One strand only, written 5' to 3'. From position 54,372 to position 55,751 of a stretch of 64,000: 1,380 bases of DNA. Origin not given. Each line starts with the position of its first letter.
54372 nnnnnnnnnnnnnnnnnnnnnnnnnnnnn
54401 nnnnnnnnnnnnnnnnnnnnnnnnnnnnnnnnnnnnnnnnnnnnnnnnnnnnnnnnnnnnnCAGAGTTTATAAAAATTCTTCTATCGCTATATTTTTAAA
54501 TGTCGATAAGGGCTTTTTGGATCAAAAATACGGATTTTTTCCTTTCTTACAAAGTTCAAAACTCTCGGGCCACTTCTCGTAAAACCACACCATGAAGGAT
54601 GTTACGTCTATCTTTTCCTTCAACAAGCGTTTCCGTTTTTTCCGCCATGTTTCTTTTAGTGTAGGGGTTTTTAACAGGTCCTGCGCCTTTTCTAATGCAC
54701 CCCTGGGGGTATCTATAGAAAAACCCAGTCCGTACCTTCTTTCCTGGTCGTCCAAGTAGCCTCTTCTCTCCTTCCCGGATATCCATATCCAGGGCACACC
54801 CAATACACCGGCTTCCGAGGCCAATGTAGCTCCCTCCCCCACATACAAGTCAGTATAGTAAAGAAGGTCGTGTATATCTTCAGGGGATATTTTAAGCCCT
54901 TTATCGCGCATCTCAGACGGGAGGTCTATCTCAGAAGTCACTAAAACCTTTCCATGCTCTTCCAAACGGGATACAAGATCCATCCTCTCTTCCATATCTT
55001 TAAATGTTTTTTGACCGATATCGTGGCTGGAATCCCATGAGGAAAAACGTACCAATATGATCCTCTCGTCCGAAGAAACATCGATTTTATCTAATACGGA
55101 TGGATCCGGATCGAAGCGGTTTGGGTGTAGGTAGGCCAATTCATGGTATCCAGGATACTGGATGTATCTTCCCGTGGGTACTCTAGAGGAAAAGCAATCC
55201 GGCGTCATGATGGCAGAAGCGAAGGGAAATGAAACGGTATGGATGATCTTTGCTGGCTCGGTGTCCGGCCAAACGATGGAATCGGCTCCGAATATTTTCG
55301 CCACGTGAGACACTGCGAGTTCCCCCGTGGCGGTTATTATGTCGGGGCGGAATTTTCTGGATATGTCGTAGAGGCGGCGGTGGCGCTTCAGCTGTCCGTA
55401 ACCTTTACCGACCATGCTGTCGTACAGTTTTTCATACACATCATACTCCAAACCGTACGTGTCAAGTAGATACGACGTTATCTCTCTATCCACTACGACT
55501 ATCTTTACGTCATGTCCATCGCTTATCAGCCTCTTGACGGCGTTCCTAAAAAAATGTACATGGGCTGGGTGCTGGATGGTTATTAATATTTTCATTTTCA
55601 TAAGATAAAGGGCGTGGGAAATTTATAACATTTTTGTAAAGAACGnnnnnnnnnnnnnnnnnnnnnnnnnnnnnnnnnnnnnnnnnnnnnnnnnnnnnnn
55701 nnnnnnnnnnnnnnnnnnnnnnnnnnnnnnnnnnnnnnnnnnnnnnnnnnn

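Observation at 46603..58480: Surface-glycan island predicting sulfated, modified N-glycans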

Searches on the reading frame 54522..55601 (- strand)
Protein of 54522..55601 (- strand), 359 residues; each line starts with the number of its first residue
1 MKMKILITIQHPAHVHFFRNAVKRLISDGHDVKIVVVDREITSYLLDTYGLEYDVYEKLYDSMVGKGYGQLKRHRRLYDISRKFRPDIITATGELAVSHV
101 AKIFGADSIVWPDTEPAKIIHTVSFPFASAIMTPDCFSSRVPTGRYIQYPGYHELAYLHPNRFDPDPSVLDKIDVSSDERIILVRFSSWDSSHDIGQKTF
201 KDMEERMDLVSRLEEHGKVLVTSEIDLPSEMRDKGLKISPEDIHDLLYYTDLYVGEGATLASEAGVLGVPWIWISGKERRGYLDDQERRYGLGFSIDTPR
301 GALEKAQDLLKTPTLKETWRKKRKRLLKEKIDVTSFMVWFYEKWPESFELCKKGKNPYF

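Call 5: search_protein_families(library=pfam, proteins=[window:54522-55601:-], max_evalue=0.01)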
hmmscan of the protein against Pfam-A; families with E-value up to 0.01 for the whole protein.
window:54522-55601:- (359 aa): 1 family
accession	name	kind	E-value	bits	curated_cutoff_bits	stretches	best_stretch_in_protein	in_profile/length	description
PF04007.18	DUF354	-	3.4e-13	49.9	22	1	4-273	2-284/349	Protein of unknown function (DUF354)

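Call 6: search_protein_families(library=ncbifam, proteins=[window:54522-55601:-], max_evalue=0.01)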
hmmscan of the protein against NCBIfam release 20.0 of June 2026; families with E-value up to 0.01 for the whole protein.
window:54522-55601:- (359 aa): 0 families

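Call 28: search_solved_structures(query=window:54522-55601:-, max_evalue=1)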
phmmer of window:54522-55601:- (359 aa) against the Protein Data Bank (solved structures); distinct sequences matched with E-value up to 1: 11.
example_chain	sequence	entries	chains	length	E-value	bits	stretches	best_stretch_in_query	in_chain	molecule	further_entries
3mff_A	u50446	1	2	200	0.14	14.3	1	133-202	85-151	T cell receptor alpha chain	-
6mnm_A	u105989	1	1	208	0.25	13.4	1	141-202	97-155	6256 TCR alpha chain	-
6mno_A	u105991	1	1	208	0.26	13.4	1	142-202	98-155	6235 TCR alpha chain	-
6mkd_A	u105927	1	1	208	0.3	13.1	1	142-202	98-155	4699 TCR alpha chain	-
6mkr_A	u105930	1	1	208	0.31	13.1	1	143-202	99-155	5287 TCR alpha chain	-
6mnn_A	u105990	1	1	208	0.36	12.9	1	150-202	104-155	6236 TCR alpha chain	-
6mng_A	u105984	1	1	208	0.38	12.8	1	151-202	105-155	4738 TCR alpha chain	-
8d5p_A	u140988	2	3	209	0.54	12.3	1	151-202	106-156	TCR-alpha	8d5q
8es7_A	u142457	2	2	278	0.61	12.2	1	144-202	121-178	PN45545 TCR alpha chain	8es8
4y1a_D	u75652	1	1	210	0.77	11.8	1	151-202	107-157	FS17_alpha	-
7od9_C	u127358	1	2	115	0.82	11.7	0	19-85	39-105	C-terminal domain of CheF from Methanococcus maripaludis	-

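Call 39: search_protein_families(library=pfam, proteins=[window:54522-55601:-], max_evalue=10)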
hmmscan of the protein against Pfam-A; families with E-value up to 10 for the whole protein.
window:54522-55601:- (359 aa): 3 families
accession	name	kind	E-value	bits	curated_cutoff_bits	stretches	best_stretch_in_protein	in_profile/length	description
PF04007.18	DUF354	-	3.4e-13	49.9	22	1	4-273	2-284/349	Protein of unknown function (DUF354)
PF13439.12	Glyco_transf_4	-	0.029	14.9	28.5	1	19-98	9-85/170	Glycosyltransferase Family 4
PF20381.4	Rv1476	-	0.19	11.9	26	1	11-41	22-52/156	Membrane protein Rv1476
